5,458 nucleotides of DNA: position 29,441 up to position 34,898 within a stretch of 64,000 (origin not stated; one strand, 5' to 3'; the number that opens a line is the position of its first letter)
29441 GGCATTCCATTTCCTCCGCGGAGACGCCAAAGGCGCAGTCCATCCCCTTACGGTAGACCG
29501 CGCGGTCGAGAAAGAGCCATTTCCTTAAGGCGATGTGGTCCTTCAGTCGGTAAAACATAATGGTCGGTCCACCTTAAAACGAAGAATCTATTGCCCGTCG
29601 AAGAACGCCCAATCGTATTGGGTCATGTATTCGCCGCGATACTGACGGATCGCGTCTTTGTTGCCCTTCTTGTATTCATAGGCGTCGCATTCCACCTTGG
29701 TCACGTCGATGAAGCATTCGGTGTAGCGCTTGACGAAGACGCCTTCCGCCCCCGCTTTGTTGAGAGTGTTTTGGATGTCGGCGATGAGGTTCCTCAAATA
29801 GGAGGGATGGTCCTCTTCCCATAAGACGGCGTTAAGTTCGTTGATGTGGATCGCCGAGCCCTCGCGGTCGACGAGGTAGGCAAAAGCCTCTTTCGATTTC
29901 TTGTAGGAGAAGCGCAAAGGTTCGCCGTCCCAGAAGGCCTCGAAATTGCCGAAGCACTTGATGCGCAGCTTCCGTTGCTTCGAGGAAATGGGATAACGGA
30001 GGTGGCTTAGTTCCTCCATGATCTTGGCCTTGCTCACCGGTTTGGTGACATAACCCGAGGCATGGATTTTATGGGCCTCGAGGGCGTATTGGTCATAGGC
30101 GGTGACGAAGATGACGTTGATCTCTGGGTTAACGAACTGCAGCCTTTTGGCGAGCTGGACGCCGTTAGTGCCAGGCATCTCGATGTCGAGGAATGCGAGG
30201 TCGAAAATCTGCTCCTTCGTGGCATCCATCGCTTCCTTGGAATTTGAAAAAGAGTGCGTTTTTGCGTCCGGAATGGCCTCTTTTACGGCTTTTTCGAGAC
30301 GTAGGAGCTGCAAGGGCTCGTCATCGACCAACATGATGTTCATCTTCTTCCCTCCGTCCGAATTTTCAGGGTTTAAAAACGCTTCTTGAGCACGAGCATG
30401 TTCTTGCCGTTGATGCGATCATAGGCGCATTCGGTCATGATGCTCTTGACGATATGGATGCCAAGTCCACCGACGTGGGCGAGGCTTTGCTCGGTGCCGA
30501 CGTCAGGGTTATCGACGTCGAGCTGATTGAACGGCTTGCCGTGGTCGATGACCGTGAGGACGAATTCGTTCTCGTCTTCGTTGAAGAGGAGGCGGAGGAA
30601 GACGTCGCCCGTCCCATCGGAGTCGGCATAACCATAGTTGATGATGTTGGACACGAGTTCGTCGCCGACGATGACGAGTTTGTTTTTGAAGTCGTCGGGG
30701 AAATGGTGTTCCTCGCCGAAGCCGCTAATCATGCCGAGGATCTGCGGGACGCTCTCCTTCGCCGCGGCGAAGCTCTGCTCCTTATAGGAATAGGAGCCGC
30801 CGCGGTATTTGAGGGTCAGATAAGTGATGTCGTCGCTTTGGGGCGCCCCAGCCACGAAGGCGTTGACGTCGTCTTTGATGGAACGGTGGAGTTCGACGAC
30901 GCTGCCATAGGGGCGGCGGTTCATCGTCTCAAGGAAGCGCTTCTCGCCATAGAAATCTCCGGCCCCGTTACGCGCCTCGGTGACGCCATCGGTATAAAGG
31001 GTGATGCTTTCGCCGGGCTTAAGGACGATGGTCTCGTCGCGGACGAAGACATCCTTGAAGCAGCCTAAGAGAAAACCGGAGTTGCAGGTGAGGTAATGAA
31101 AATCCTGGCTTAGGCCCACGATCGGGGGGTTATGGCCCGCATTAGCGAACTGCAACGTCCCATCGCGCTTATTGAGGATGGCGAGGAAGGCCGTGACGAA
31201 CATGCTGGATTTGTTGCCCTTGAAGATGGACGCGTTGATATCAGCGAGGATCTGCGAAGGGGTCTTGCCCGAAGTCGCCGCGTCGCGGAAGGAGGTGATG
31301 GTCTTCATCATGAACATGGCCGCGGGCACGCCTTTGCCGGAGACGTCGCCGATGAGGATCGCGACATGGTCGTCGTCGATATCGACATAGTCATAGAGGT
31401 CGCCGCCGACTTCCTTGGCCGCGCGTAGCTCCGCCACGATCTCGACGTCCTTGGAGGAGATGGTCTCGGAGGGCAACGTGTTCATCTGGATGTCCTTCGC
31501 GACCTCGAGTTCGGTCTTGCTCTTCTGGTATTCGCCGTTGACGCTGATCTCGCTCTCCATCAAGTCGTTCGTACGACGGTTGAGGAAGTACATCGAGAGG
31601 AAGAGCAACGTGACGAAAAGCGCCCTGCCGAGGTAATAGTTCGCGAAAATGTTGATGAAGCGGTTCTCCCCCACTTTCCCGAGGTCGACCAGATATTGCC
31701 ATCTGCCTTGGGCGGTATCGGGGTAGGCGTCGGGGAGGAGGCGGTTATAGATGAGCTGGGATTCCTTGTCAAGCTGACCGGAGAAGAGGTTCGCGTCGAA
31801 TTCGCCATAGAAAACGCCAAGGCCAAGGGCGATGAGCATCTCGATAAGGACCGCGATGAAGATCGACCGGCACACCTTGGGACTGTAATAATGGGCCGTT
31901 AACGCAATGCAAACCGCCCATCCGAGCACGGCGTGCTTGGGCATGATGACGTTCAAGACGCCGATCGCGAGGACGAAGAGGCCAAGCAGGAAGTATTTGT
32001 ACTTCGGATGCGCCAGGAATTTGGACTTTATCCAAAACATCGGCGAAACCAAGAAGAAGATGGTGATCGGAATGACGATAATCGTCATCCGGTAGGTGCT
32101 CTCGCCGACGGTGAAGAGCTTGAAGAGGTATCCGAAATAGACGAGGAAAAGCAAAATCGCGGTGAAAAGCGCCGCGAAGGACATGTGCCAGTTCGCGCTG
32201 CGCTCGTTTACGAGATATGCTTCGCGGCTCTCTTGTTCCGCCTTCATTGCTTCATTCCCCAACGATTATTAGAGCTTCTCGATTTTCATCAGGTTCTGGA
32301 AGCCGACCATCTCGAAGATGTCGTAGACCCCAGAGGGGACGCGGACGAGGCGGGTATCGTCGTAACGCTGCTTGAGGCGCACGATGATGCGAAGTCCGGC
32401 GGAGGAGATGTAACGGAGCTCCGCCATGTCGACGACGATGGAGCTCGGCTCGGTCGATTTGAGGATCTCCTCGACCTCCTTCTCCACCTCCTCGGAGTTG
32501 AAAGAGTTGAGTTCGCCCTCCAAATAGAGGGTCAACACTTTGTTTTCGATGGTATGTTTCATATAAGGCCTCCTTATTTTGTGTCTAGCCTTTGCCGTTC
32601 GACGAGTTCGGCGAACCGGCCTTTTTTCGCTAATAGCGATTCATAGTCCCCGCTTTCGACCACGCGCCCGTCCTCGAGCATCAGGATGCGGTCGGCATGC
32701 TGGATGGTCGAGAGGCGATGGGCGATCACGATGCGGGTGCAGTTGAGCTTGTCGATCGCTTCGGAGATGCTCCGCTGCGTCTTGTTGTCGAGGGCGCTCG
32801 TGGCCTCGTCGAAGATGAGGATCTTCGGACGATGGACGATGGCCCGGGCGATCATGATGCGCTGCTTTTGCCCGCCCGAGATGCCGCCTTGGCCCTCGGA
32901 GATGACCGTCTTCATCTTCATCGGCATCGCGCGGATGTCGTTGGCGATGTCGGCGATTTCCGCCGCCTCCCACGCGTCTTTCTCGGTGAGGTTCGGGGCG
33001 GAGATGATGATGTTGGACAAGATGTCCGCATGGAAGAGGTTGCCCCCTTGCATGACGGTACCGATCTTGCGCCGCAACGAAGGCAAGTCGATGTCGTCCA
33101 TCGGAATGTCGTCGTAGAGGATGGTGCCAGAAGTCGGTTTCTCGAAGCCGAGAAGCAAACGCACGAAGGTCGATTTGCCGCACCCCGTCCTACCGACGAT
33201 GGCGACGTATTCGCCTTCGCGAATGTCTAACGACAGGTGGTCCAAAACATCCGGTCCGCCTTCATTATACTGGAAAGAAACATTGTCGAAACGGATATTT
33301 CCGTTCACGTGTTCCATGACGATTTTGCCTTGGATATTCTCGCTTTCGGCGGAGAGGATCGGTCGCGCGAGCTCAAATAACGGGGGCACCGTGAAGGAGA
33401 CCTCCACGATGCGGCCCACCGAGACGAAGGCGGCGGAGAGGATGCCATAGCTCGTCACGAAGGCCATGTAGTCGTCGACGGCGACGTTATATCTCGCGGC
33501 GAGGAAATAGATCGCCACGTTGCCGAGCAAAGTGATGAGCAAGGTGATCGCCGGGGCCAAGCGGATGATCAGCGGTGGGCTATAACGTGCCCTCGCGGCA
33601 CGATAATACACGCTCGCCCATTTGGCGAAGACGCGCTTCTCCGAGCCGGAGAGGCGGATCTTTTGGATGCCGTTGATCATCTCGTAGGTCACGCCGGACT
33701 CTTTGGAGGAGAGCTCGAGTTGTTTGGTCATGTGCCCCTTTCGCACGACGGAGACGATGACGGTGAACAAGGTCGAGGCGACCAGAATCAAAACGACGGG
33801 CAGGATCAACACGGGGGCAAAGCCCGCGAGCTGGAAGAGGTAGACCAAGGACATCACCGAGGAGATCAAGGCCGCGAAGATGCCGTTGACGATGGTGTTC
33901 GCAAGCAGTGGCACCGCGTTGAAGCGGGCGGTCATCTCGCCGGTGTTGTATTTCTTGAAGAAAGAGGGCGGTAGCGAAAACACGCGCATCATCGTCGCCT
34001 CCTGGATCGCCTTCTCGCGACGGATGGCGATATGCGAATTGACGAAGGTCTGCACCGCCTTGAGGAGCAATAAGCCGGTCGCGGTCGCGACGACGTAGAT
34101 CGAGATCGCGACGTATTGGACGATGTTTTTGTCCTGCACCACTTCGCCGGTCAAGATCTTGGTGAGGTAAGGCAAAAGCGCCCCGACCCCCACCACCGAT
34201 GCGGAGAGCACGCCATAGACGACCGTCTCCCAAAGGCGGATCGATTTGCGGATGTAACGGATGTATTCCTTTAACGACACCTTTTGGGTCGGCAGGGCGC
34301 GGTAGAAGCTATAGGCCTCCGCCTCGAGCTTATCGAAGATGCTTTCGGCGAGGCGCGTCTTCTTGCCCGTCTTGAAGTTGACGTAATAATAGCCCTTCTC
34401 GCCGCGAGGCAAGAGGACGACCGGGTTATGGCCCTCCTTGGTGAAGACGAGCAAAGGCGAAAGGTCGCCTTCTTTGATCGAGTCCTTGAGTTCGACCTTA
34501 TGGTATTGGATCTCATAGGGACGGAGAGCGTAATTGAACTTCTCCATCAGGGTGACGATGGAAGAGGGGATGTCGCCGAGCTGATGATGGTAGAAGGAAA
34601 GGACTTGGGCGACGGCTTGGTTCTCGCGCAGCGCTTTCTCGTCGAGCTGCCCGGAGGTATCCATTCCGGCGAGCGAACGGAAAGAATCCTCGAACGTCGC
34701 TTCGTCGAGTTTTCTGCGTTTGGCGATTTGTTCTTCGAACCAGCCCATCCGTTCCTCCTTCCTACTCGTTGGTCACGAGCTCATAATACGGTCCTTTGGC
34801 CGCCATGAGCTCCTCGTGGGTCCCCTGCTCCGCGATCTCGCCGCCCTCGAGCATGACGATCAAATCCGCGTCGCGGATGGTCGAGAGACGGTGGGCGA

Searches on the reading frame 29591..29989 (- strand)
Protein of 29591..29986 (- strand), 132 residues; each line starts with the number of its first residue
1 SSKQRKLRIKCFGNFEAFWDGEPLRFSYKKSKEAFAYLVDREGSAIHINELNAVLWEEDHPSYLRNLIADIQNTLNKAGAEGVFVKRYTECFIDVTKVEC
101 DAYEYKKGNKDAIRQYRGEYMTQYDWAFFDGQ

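Call 35: search_protein_families(library=pfam, proteins=[window:29591-29986:-], max_evalue=1)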
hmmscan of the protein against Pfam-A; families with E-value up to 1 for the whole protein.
seq(132 aa): 1 family
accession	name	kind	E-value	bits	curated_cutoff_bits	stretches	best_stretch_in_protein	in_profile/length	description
PF06245.16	DUF1015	-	0.15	11.4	25.8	1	31-93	28-87/325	Protein of unknown function (DUF1015)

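Call 66: search_solved_structures(query=A4, max_evalue=10, show_alignments=3)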
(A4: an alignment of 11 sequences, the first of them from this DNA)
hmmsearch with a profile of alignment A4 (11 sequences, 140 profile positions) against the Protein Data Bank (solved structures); distinct sequences matched with E-value up to 10: 6.
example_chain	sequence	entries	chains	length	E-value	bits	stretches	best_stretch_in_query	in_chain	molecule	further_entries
2fez_A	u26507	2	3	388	6e-06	29.2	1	5-117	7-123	Probable regulatory protein embR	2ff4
8hvr_I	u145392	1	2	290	0.0015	21.5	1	6-84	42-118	Regulatory protein AfsR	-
8k60_I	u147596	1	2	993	0.0096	18.9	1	7-84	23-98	Regulatory protein AfsR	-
8jke_I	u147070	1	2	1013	0.0099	18.8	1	7-84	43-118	Regulatory protein AfsR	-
8eoz_B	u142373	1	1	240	0.16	14.9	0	52-102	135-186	C3HR3_4r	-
1p2f_A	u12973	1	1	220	0.5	13.3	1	16-80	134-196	Response Regulator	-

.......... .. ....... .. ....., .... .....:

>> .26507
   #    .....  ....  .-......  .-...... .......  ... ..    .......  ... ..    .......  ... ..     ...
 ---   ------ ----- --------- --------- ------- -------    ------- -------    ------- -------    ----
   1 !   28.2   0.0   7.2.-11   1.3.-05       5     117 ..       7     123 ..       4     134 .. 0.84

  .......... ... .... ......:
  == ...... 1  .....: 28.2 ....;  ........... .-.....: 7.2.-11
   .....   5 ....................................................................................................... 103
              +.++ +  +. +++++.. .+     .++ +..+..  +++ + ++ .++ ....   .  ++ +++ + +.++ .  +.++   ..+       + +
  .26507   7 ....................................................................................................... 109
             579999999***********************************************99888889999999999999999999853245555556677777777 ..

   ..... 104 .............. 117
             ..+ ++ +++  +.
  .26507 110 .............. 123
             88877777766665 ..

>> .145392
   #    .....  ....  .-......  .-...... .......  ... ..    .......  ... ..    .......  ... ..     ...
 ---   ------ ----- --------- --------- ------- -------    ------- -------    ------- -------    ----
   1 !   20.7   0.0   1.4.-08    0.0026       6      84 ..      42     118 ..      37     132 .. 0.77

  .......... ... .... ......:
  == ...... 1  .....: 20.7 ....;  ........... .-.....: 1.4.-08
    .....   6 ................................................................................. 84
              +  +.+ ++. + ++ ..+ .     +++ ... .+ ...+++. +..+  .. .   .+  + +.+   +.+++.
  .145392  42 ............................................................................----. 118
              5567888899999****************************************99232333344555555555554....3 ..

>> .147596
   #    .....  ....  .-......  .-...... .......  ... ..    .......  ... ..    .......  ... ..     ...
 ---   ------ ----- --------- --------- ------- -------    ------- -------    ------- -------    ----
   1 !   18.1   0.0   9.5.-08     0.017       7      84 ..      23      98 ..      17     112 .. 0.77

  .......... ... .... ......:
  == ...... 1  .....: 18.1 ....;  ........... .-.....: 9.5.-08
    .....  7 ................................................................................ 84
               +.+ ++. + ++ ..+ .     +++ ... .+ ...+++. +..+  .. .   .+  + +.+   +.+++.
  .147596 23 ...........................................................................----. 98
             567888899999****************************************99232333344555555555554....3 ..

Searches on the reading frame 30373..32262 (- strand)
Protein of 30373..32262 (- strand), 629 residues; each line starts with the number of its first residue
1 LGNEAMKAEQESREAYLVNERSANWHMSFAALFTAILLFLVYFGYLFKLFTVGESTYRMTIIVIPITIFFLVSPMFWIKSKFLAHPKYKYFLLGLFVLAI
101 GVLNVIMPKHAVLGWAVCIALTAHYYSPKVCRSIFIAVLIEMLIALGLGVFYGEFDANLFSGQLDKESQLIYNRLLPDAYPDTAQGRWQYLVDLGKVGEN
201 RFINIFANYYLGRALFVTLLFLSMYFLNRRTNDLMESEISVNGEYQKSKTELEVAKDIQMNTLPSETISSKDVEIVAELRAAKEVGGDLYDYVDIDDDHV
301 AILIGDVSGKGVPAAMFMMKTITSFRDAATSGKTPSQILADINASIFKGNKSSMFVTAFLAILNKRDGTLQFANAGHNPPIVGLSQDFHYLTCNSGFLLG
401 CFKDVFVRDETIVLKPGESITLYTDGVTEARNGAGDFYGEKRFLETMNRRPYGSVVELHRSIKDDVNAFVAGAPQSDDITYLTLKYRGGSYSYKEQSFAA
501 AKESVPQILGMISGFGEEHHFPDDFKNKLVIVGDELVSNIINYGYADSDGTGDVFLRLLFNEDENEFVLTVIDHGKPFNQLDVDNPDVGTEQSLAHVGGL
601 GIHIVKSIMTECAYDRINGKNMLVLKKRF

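Call 6: search_protein_families(library=pfam, proteins=[window:30373-32262:-], max_evalue=0.01)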
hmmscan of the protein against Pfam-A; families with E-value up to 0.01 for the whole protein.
window:30373-32262:- (629 aa): 3 families
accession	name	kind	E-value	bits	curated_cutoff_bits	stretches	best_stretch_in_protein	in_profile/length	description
PF07228.17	SpoIIE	-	3.6e-50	171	25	1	296-486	1-191/192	Stage II sporulation protein E (SpoIIE)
PF13581.12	HATPase_c_2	-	4.5e-19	69.2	27.4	1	498-627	1-127/127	Histidine kinase-like ATPase domain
PF02518.31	HATPase_c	-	0.00047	21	26.4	1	529-610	6-85/111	Histidine kinase-, DNA gyrase B-, and HSP90-like ATPase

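Call 7: search_protein_families(library=ncbifam, proteins=[window:30373-32262:-], max_evalue=0.01)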
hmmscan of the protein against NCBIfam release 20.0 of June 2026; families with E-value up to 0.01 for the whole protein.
window:30373-32262:- (629 aa): 6 families
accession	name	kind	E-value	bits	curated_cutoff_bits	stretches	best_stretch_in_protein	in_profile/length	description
NF045505.1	RR_RssB_Pseudo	equivalog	6.3e-15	55.1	700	1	249-433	153-344/394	two-component system response regulator RssB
NF038263.1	prot_phos_SiaA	equivalog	2.9e-12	45.9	700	1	228-485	391-656/658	biofilm regulation protein phosphatase SiaA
TIGR02865.1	spore_II_E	equivalog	6.9e-08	31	490.8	1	277-432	558-712/764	stage II sporulation protein E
NF003144.0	PRK04069.1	equivalog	0.00015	21.2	145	1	531-624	45-139/161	anti-sigma B factor RsbW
TIGR01924.1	rsbW_low_gc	equivalog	0.0017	17.8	155.05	1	511-619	25-134/159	anti-sigma B factor RsbW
TIGR01925.2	spIIAB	equivalog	0.003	17.5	135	1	534-613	43-119/137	anti-sigma F factor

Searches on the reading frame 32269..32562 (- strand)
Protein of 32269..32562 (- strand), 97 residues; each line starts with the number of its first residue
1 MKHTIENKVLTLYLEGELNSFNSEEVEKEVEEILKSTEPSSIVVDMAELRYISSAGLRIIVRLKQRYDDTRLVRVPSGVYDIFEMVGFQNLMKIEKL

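Call 7: search_protein_families(library=ncbifam, proteins=[window:32269-32562:-], max_evalue=0.01)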
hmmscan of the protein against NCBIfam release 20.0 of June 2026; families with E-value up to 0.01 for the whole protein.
window:32269-32562:- (97 aa): 5 families
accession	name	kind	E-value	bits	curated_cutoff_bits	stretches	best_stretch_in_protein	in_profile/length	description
TIGR00377.1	ant_ant_sig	superfamily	2.7e-17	62.6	53.45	1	4-96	8-104/108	anti-sigma factor antagonist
TIGR02886.1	spore_II_AA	equivalog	5.4e-11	42.4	114.75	1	4-95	4-99/106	anti-sigma F factor antagonist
NF047705.1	slr1659_superfam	superfamily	0.00039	20.7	100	1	6-64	13-73/111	slr1659 superfamily regulator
NF033618.0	mlaB_1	equivalog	0.0012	19.3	90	1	8-71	8-67/94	lipid asymmetry maintenance protein MlaB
NF052652.1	YtvA_fam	equivalog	0.0072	15.9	250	1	5-65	141-201/243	YtvA family blue-light photoreceptor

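Call 35: search_protein_families(library=pfam, proteins=[window:32269-32562:-], max_evalue=1)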
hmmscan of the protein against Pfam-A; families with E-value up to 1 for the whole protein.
window:32269-32562:- (97 aa): 2 families
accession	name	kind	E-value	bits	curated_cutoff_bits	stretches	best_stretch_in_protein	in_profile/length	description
PF01740.26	STAS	-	3.7e-15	56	22.6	1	6-95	7-100/106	STAS domain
PF13466.11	STAS_2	-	9.4e-07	29.4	29.2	1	14-88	3-79/80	STAS domain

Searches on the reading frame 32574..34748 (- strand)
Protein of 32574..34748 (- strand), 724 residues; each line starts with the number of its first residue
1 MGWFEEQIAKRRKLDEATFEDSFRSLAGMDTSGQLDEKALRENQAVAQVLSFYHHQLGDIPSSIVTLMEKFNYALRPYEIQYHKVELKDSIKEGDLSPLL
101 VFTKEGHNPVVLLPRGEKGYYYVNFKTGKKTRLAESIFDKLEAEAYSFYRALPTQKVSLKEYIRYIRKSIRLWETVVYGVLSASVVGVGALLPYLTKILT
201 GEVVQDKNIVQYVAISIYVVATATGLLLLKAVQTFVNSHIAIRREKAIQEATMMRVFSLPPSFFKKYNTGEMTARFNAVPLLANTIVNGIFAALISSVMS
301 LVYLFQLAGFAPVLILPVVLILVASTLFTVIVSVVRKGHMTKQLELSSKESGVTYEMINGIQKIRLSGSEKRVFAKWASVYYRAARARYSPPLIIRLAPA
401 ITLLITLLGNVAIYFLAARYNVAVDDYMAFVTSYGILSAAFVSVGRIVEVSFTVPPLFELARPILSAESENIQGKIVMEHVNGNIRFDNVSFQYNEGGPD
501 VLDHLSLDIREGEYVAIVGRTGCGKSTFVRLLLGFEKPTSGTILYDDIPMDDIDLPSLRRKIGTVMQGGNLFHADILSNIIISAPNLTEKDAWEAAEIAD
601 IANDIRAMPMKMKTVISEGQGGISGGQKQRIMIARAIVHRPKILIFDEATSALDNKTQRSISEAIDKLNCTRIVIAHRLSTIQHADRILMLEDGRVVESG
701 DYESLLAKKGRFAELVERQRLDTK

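Call 6: search_protein_families(library=pfam, proteins=[window:32574-34748:-], max_evalue=0.01)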
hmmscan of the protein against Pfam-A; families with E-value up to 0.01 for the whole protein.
window:32574-34748:- (724 aa): 5 families
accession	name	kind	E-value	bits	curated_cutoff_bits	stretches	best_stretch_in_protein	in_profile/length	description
PF00005.33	ABC_tran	-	3.7e-33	115.5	25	1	502-651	1-137/137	ABC transporter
PF00664.28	ABC_membrane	-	4.4e-16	59.8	28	1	177-440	3-273/274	ABC transporter transmembrane region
PF02463.25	SMC_N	-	8.1e-07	29.1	40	1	623-690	137-210/220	RecF/RecN/SMC N terminal domain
PF01935.23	DUF87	-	0.0045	17.5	23.2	0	515-533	26-44/220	Helicase HerA, central domain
PF13401.12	AAA_22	-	0.0095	16.7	27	0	515-543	8-37/130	AAA domain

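Call 33: search_protein_families(library=ncbifam, proteins=[window:32574-34748:-], max_evalue=0.01)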
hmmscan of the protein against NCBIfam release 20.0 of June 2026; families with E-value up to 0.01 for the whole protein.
window:32574-34748:- (724 aa): 187 families (the best 25 are shown)
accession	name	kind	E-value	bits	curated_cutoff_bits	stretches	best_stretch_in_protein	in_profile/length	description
TIGR03797.1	NHLM_micro_ABC2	equivalog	1.3e-186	622.1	709.4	1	68-719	32-685/686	NHLP bacteriocin export ABC transporter permease/ATPase subunit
TIGR03796.1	NHLM_micro_ABC1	equivalog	4.3e-89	299.6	853.3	1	180-716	160-709/710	NHLP family bacteriocin export ABC transporter peptidase/permease/ATPase subunit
TIGR01846.1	type_I_sec_HlyB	subfamily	5.5e-89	299.3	725.55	1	74-719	40-692/694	type I secretion system permease/ATPase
TIGR02203.1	MsbA_lipidA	equivalog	2.8e-84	283.7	602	1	179-717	20-567/572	lipid A export permease/ATP-binding protein MsbA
NF010178.0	PRK13657.1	equivalog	2.2e-75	254.2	733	1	192-721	34-572/588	glucan ABC transporter ATP-binding protein/ permease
NF045513.1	HepA_fam_ABC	equivalog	4.4e-73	246.7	725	1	227-715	109-605/610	heterocyst formation ABC transporter subunit HepA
TIGR02204.1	MsbA_rel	hypoth_equivalog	5.8e-73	246.5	780.4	1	205-719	52-575/576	ABC transporter, permease/ATP-binding protein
TIGR03375.1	type_I_sec_LssB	subfamily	7.4e-73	246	693.1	1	203-708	179-691/696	type I secretion system permease/ATPase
TIGR01193.1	bacteriocin_ABC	subfamily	2.6e-72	244.4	523.85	1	149-717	134-707/708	peptide cleavage/export ABC transporter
TIGR00958.1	3a01208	subfamily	5.3e-65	220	874.6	1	473-716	467-711/711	antigen peptide transporter 2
NF008381.0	PRK11176.1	equivalog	1e-64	218.9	867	1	223-718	71-578/582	lipid A ABC transporter ATP-binding protein/permease MsbA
NF052233.1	CphA_assoc_ABC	equivalog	3.1e-61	207.7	880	1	187-720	198-744/766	cyanophycin metabolism-associated ABC transporter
NF008056.1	PRK10790.1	equivalog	5.8e-56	190.2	746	1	152-720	8-576/584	SmdB family multidrug efflux ABC transporter permease/ATP-binding protein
NF008364.0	PRK11160.1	equivalog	8.7e-55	186.4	630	1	252-718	99-574/575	heme ABC transporter ATP-binding protein/permease CydC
TIGR01192.1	chvA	subfamily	8.8e-55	186.4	585.4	1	395-721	246-572/585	glucan export ABC transporter ATP-binding protein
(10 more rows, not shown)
